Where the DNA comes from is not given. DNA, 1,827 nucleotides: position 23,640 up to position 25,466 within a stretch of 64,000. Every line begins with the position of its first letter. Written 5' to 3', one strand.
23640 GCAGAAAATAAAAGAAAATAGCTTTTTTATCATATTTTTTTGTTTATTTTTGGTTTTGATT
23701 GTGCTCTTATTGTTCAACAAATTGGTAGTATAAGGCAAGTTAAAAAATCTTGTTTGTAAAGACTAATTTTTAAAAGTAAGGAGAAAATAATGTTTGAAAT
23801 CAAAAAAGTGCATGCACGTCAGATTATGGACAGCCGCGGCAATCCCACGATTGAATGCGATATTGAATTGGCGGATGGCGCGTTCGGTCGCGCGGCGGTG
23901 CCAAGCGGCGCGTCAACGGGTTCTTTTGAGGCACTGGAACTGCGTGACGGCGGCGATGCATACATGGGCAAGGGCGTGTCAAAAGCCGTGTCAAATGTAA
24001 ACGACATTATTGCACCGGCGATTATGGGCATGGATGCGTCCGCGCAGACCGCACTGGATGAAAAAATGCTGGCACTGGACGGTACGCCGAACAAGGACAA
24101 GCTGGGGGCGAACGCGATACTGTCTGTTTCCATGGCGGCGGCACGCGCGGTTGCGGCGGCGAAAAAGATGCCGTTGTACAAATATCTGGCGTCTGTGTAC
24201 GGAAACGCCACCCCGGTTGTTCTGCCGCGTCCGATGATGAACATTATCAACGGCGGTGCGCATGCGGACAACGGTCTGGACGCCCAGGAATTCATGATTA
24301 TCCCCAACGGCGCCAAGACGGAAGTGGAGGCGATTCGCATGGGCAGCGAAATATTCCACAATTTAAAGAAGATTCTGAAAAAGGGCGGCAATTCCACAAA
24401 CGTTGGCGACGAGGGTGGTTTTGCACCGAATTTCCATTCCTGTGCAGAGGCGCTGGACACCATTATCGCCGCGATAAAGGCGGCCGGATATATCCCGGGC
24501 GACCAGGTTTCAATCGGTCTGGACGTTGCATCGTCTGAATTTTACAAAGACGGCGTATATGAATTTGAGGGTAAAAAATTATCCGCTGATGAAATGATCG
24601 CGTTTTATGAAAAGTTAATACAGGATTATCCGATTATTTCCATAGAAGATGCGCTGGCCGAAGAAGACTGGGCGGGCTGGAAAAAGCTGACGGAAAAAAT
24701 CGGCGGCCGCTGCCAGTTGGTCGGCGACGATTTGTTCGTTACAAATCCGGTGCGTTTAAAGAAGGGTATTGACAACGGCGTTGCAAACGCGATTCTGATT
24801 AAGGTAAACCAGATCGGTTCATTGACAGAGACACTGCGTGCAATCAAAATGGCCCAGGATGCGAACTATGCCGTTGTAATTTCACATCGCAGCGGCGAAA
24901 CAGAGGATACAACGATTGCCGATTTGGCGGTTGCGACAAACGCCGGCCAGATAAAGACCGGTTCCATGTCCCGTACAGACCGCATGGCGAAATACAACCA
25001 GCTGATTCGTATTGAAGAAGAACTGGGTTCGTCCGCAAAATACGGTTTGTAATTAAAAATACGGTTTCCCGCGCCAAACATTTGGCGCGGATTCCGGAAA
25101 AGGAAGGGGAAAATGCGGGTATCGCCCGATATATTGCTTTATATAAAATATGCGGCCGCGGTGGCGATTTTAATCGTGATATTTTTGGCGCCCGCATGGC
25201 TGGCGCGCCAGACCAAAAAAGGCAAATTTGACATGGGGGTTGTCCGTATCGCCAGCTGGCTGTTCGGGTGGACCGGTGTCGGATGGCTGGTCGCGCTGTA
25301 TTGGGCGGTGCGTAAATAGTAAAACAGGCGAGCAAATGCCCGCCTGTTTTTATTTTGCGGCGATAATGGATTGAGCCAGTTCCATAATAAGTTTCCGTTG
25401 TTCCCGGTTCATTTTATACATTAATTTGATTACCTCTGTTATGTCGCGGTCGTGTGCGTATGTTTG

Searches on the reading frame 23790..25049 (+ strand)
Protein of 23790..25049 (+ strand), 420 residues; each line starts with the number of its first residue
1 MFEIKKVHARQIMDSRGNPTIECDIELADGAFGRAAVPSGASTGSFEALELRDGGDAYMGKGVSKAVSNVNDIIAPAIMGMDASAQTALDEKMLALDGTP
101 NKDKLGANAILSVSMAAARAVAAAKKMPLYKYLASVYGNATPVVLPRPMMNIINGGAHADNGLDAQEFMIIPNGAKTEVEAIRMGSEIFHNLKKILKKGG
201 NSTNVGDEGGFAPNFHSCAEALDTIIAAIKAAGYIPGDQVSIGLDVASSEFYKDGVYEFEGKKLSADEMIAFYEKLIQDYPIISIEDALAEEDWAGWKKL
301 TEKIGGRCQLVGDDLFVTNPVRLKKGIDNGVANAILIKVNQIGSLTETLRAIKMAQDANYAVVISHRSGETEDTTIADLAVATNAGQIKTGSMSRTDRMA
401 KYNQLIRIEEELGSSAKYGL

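Call 19: search_protein_families(library=pfam, proteins=[window:23790-25049:+])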
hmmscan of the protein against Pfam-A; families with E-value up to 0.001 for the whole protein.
window:23790-25049:+ (420 aa): 3 families
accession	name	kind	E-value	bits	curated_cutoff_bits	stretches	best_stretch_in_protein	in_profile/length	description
PF00113.28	Enolase_C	-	9.4e-129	429.4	21.5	1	143-418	2-287/296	Enolase, C-terminal TIM barrel domain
PF03952.21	Enolase_N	-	1.7e-57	193.7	35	1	4-133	1-131/131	Enolase, N-terminal domain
PF13378.12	MR_MLE_C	-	1.2e-08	35.4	29.4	1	228-394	33-180/219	Enolase C-terminal domain-like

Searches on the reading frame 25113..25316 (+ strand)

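Call 19: search_protein_families(library=pfam, proteins=[window:25113-25316:+])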
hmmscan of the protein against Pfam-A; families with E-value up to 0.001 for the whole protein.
window:25113-25316:+ (68 aa): 1 family
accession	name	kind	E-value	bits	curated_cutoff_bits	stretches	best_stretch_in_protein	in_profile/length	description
PF14373.11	Imm_superinfect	-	3.6e-07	30.4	27.9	1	24-66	2-42/42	Superinfection immunity protein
